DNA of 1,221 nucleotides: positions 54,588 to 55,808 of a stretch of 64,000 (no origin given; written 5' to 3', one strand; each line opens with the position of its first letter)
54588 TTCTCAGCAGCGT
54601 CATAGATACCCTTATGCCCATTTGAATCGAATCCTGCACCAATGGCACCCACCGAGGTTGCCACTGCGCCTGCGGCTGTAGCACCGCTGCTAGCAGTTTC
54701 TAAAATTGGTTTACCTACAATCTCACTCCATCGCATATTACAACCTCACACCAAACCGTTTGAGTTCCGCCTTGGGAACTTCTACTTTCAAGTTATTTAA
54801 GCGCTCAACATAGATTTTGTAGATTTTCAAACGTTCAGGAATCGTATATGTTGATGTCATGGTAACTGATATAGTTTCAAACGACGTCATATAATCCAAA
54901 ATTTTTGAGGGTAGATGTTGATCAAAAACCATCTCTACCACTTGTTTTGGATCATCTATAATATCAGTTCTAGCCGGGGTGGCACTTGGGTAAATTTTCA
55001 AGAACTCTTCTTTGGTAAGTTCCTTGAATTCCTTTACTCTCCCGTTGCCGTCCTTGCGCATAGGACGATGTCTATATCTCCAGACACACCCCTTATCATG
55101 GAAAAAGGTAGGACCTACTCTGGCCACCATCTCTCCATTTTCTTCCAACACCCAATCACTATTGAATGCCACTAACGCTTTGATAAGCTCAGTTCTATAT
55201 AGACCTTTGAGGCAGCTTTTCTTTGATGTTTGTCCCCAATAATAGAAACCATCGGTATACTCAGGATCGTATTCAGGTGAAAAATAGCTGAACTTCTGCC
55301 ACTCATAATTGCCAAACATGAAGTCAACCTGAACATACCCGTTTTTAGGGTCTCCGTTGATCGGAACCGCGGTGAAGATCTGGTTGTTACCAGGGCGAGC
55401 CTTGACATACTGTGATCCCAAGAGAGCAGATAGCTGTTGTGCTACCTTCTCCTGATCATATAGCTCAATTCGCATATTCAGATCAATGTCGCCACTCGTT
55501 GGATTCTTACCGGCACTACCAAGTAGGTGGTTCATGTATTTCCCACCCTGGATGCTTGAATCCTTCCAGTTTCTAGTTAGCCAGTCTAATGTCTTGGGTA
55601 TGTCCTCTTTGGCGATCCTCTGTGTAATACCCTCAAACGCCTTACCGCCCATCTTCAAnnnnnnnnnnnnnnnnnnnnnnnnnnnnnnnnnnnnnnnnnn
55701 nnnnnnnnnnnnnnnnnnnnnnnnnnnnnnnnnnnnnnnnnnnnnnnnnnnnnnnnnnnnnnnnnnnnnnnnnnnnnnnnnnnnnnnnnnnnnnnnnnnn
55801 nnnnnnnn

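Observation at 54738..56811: Coupled RNA ligase (Rnl1-like) plus nucleotidyltransferase-fold protein: candidate RNA-repair or counter-defence pair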

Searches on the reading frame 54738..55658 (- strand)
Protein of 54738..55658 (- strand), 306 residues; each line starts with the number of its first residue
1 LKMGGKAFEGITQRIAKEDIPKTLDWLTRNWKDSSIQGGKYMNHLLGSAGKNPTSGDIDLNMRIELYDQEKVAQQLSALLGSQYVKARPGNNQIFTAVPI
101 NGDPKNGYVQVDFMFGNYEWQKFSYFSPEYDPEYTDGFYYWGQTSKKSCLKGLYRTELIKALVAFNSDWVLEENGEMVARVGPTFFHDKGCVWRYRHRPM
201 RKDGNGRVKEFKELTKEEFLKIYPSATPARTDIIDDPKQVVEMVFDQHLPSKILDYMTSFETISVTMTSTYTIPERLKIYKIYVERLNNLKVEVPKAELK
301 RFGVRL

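Call 3: search_protein_families(library=pfam, proteins=[window:54738-55658:-], max_evalue=1)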
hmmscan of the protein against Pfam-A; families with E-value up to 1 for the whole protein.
window:54738-55658:- (306 aa): 0 families

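Call 4: search_protein_families(library=phrogs, proteins=[window:54738-55658:-], max_evalue=0.01)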
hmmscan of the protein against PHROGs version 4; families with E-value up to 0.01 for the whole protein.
window:54738-55658:- (306 aa): 0 families

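Call 8: find_homologous_proteins(query=window:54738-55658:-)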
Query window:54738-55658:- (306 aa): 134 proteins with E <= 0.001 among 849 candidates; the best 120 are listed.
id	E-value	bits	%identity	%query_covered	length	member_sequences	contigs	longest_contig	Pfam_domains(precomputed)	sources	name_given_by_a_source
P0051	1.5e-207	706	100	99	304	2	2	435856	-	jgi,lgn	jgi:hypothetical protein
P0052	9.6e-145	500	71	99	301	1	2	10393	-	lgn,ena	-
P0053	2.0e-142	492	72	99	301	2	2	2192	-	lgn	-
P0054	3.7e-141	488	70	99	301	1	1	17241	-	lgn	-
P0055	1.4e-140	486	70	99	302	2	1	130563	-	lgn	-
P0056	2.7e-137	475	68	99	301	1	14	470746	-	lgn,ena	-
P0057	4.5e-136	471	67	99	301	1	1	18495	-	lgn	-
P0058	1.1e-131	457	66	99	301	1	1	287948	-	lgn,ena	-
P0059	2.1e-128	446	64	99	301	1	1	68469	-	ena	-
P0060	5.8e-127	441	66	99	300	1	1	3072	-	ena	-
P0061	5.0e-126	438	63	99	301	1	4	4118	-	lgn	-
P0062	1.1e-125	437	67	96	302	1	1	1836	-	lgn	-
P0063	3.5e-125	436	64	99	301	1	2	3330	-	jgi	jgi:hypothetical protein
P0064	1.4e-124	434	65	99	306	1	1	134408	-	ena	-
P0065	4.2e-124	432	64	99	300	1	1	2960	-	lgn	-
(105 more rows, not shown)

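Call 12: search_solved_structures(query=A2, max_evalue=10, show_alignments=3)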
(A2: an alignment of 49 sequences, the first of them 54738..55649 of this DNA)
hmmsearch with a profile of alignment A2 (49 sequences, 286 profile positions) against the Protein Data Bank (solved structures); distinct sequences matched with E-value up to 10: 3.
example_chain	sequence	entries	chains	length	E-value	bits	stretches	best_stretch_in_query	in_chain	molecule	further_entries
1uqx_A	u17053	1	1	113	0.86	12.2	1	19-64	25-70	LECTIN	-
2chh_A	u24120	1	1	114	0.88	12.1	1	19-64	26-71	PROTEIN RSC3288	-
5xxu_G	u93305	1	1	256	1.4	11.4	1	178-281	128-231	Ribosomal protein eS6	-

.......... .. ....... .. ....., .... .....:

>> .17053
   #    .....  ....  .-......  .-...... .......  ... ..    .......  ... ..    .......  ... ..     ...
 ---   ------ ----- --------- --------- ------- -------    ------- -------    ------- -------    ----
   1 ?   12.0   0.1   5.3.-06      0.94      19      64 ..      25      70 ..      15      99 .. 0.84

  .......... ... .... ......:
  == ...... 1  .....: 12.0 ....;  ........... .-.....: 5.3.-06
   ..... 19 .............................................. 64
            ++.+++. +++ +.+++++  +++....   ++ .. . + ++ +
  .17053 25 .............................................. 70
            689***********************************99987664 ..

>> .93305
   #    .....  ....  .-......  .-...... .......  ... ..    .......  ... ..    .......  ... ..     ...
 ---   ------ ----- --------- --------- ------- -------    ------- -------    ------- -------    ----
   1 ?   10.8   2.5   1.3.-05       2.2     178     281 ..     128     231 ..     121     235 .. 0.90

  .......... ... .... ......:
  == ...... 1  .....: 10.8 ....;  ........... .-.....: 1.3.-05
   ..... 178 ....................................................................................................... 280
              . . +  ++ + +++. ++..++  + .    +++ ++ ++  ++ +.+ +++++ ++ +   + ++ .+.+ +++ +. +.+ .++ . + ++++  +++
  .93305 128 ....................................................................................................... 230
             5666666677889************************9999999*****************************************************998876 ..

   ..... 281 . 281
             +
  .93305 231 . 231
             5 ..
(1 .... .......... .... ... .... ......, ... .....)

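Call 22: search_protein_families(library=ncbifam, proteins=[window:54738-55652:-], max_evalue=0.1)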
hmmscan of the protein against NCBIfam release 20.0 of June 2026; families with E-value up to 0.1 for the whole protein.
window:54738-55652:- (304 aa): 0 families

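Call 23: predict_structure(alignment_id=A2)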
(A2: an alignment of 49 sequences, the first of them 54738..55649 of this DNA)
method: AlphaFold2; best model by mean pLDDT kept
length: 303 residues; sequences in the alignment: 49
mean_pLDDT: 94.4   pTM: 0.91
mean pLDDT of the five models: 94.4, 94.3, 94.2, 94.2, 93.9
residues with pLDDT >= 90: 271; 70-90: 23; 50-70: 8; < 50: 1
segments of 3 or more residues with pLDDT < 50: none
pLDDT, mean of each block of 10 residues (from residue 1): 87 98 97 95 96 97 98 98 96 98 98 98 95 71 92 98 97 95 98 97 94 98 98 96 80 91 93 96 95 92 88
secondary structure, 60 per line:
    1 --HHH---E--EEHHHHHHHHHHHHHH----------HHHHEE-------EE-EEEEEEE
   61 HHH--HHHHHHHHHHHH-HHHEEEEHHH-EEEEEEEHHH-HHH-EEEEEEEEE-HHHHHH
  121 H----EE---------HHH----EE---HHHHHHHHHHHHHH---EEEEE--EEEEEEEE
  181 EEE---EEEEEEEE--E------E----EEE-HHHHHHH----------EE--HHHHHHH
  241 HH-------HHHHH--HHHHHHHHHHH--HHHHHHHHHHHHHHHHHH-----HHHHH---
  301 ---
elements in order: H14-27 H38-41 E54-60 H66-77 E82-85 E90-96 E105-113 H115-121 H149-162 E166-170 E173-183 E187-194 E209-211 H213-219 H234-242 H250-254 H257-267 H270-287 H293-297

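Call 30: search_protein_families(library=pfam, alignment_id=A2, max_evalue=10)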
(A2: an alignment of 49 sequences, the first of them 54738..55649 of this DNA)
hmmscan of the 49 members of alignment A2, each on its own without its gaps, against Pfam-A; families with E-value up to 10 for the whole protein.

A. member 1, window:54738-55649:- (303 aa): 0 families

B. families by the number of members that match (of 49 scanned): 18 families
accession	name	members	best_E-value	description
PF09406.16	DUF2004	1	0.013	Protein of unknown function (DUF2004)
PF01835.25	MG2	1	0.019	MG2 domain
PF11733.13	NP1-WLL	1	0.029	Non-capsid protein NP1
PF24543.1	Usp-48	1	0.056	Usp-48 domain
PF15064.11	CATSPERG_beta-prop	1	0.065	CATSPERG beta-propeller domain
PF00213.23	OSCP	1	0.073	ATP synthase delta (OSCP) subunit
PF22184.2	CBM_56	1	0.08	Carbohydrate binding module family 56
PF21972.1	Arc1p_N_like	1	0.08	Nuclear-export cofactor Arc1p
PF20529.3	DUF6744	1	0.12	Family of unknown function (DUF6744)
PF13919.11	ASXH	1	0.12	Asx homology domain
PF00600.24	Flu_NS1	1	0.12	Influenza non-structural protein (NS1)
PF11465.14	Receptor_2B4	1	0.15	Natural killer cell receptor 2B4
PF01335.27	DED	1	0.16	Death effector domain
PF18639.7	Longin_2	1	0.16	Yeast longin domain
PF14939.11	DCAF15_WD40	1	0.18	DDB1-and CUL4-substrate receptor 15, WD repeat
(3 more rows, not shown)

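Call 31: find_related_loci(query=A2, collection=viral_contigs, flank=8000)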
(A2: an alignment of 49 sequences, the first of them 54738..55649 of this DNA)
Query A2 (303 aa) in viral_contigs; peptide patterns used: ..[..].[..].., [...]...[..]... (x = any residue, [..] = any of these).
244 stretches matched a pattern; 159 encode a relative of the query (tblastn E <= 1e-3); the best 80 are kept; 80 distinct loci.
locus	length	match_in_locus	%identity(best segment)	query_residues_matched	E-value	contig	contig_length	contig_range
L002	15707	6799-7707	98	1-303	0e+0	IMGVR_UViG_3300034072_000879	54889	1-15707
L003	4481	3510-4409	71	1-303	8e-148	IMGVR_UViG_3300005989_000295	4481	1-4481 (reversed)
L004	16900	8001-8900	70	1-303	3e-144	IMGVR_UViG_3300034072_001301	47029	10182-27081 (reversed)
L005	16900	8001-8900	63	1-303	3e-127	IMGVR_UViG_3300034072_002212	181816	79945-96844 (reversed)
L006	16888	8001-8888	56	1-302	3e-110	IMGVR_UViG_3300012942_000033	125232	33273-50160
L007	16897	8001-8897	56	1-303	6e-108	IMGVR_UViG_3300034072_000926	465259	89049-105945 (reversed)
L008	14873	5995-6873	57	1-303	3e-108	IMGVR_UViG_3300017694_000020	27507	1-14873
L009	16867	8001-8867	60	1-297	3e-107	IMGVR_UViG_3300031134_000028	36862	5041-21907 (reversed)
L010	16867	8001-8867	60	1-297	3e-107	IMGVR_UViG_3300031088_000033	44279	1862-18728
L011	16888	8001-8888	57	1-302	3e-106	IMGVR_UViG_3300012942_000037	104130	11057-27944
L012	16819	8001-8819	49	1-294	3e-85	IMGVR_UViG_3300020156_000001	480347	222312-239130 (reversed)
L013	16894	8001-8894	62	1-303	1e-121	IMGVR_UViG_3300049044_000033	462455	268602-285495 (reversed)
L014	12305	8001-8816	47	1-293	1e-75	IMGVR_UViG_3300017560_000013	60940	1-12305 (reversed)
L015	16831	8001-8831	43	1-294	2e-70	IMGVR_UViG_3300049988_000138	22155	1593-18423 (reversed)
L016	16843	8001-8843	29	9-303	2e-21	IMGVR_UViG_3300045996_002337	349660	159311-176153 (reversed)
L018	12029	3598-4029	37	1-162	3e-21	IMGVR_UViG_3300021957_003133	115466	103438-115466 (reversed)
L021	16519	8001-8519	33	1-178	1e-20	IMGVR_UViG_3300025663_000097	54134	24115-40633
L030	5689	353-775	33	1-160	3e-20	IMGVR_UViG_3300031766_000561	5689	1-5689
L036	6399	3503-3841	40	8-126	3e-19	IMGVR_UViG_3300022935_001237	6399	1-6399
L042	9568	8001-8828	28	9-300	4e-19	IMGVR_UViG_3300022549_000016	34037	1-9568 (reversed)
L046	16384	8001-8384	36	1-131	2e-18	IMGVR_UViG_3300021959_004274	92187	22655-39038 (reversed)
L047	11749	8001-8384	37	1-129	5e-18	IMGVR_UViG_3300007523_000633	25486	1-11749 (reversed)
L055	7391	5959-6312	37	8-132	2e-16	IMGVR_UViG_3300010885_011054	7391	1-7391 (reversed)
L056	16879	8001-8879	27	1-293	4e-16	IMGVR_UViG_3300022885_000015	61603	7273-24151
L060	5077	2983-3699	26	1-235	5e-15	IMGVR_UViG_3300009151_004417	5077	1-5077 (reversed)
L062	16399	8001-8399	35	1-132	7e-15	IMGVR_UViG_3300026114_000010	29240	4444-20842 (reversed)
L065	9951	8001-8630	28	1-239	2e-14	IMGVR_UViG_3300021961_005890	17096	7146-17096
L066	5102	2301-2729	30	1-160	4e-14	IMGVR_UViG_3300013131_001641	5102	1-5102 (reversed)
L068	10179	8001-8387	31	9-159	2e-13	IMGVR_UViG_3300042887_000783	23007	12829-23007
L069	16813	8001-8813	27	1-288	2e-13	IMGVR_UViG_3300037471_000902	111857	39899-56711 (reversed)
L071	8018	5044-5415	34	1-123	6e-13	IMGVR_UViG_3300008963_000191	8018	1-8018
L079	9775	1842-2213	35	1-121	2e-12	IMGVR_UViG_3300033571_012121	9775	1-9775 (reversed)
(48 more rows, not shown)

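Call 33: search_protein_families(library=pfam, proteins=[L021:7971-9785:+, L030:299-2134:+, L062:7926-9839:+, L056:6189-8891:+, L060:2521-4014:+, L071:5014-6882:+, L046:7947-9785:+, L036:3413-5248:+], max_evalue=0.01)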
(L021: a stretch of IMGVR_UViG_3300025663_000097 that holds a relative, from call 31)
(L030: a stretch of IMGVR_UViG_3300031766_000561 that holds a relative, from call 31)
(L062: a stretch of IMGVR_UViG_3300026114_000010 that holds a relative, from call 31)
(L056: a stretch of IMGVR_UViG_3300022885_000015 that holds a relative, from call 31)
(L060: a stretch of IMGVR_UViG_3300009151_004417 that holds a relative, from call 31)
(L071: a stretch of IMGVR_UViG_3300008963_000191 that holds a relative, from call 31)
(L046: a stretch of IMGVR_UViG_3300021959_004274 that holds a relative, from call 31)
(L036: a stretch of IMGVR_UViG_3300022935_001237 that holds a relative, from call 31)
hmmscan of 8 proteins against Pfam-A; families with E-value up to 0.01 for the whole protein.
L021:7971-9785:+ (605 aa): 1 family
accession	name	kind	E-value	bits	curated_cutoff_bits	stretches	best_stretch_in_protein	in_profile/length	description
PF19782.4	DUF6267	-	6.6e-44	151.2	27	1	256-603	4-374/376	Family of unknown function (DUF6267)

L030:299-2134:+ (612 aa): 1 family
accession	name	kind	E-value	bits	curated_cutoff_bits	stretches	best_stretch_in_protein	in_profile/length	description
PF19782.4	DUF6267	-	3.9e-44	152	27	1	263-610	4-374/376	Family of unknown function (DUF6267)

L062:7926-9839:+ (638 aa): 1 family
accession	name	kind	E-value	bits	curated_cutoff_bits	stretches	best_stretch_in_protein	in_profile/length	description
PF19782.4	DUF6267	-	5.8e-45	154.7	27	1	283-632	2-374/376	Family of unknown function (DUF6267)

L056:6189-8891:+ (901 aa): 0 families

L060:2521-4014:+ (498 aa): 0 families

L071:5014-6882:+ (623 aa): 1 family
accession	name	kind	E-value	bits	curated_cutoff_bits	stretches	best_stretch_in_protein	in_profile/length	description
PF19782.4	DUF6267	-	1.3e-47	163.4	27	1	270-617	4-374/376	Family of unknown function (DUF6267)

L046:7947-9785:+ (613 aa): 1 family
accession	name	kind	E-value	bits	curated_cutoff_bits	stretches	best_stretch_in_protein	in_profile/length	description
PF19782.4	DUF6267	-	8.8e-40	137.6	27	1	263-610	4-374/376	Family of unknown function (DUF6267)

L036:3413-5248:+ (612 aa): 1 family
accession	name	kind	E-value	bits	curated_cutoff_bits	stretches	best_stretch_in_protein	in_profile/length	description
PF19782.4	DUF6267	-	2e-45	156.2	27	1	263-610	4-374/376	Family of unknown function (DUF6267)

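Call 34: search_dna_similar(query=L021:7971-9785:+, collection=phages, mode=protein, max_rows=30)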
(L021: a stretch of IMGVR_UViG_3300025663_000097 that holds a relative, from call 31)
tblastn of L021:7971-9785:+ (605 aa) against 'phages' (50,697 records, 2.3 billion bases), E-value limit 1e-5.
Records with a match: 125; places in all: 126; records where one place covers at least 80% of the query: 0.
Best place of each record, by identity: <60% 125.
By first word of the organism name: Synechococcus 63; Cyanophage 25; Pseudomonas 11; Prochlorococcus 8; Methylophilales 4; Flavobacterium 4; Vibrio 2; Pelagibacter 2; Agrobacterium 2; Marine 1; and 3 more.
By host as written in the record: Synechococcus sp. 28; - 19; Synechococcus 17; Synechococcus sp. WH8102 7; Pseudomonas aeruginosa PAO1 5; Synechococcus sp. WH7803 4; Methylophilales_sp._H5P1 4; Prochlorococcus sp. MED4 4; and 18 more.
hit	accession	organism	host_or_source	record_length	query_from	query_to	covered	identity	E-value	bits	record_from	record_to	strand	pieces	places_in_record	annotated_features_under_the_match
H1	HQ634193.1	Cyanophage P-RSM6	Prochlorococcus NATL2A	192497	243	604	60%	28.9%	2e-18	96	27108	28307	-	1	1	hypothetical protein (x2)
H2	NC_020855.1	Cyanophage P-RSM6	Prochlorococcus NATL2A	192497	243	604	60%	28.9%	2e-18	96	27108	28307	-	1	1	hypothetical protein (x2)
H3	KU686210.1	Synechococcus phage S-WAM1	Synechococcus sp.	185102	252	601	58%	29.1%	1e-21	105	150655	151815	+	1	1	hypothetical protein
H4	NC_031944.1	Synechococcus phage S-WAM1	Synechococcus sp.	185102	252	601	58%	29.1%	1e-21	105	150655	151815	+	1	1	hypothetical protein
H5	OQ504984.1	Synechococcus phage S-8S56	Parasynechococcus marenigrum WH 8102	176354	236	604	61%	26.4%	1e-16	90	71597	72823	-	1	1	hypothetical protein (x2)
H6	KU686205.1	Synechococcus phage S-CAM9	Synechococcus sp.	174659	247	602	59%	27.3%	2e-15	86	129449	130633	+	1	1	hypothetical protein (x2)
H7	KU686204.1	Synechococcus phage S-CAM9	Synechococcus sp.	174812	247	602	59%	27.3%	2e-15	86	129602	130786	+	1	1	hypothetical protein (x2)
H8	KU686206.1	Synechococcus phage S-CAM9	Synechococcus sp.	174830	247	602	59%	27.3%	2e-15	86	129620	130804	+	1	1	hypothetical protein (x2)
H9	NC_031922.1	Synechococcus phage S-CAM9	Synechococcus sp.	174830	247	602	59%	27.3%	2e-15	86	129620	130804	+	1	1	hypothetical protein (x2)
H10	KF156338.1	Synechococcus phage ACG-2014h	Synechococcus sp. WH7803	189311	239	601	60%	26.6%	7e-12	75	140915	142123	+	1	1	hypothetical protein (x2)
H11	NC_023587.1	Synechococcus phage ACG-2014h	Synechococcus sp. WH7803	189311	239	601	60%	26.6%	7e-12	75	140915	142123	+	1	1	hypothetical protein (x2)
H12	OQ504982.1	Synechococcus phage S-8S53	Parasynechococcus marenigrum WH 8102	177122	252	601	58%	27.6%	1e-16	90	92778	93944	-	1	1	hypothetical protein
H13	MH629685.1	Synechococcus virus S-PRM1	Synechococcus sp. WH 7803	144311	247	602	59%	27.0%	4e-15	86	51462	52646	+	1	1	hypothetical protein (x2)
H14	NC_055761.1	Synechococcus virus S-PRM1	Synechococcus sp. WH 7803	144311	247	602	59%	27.0%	4e-15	86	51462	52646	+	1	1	hypothetical protein (x2)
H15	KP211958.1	Cyanophage P-TIM40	Prochlorococcus sp. NATL2A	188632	252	601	58%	27.1%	2e-16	89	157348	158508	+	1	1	hypothetical protein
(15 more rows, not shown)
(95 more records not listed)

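Call 35: search_dna_similar(query=window:54738-55652:-, collection=phages, mode=protein, max_rows=30)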
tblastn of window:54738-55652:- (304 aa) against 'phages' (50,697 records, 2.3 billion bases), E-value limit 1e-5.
Records with a match: 3; places in all: 4; records where one place covers at least 80% of the query: 3.
Best place of each record, by identity: <60% 3.
By first word of the organism name: Agrobacterium 2; Sinorhizobium 1.
By host as written in the record: Agrobacterium tumefaciens C58 2; Sinohrizobium meliloti NRRL L-50 1.
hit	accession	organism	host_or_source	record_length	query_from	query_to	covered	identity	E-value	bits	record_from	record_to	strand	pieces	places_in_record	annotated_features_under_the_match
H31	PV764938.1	Sinorhizobium phage Phosso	Sinohrizobium meliloti NRRL L-50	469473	1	294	97%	50.3%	2e-74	253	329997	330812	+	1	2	hypothetical protein (x2)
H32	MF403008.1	Agrobacterium phage Atu_ph07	Agrobacterium tumefaciens C58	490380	1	293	96%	37.8%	1e-45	170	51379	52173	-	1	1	hypothetical protein (x2)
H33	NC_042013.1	Agrobacterium phage Atu_ph07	Agrobacterium tumefaciens C58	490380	1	293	96%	37.8%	1e-45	170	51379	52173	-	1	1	hypothetical protein (x2)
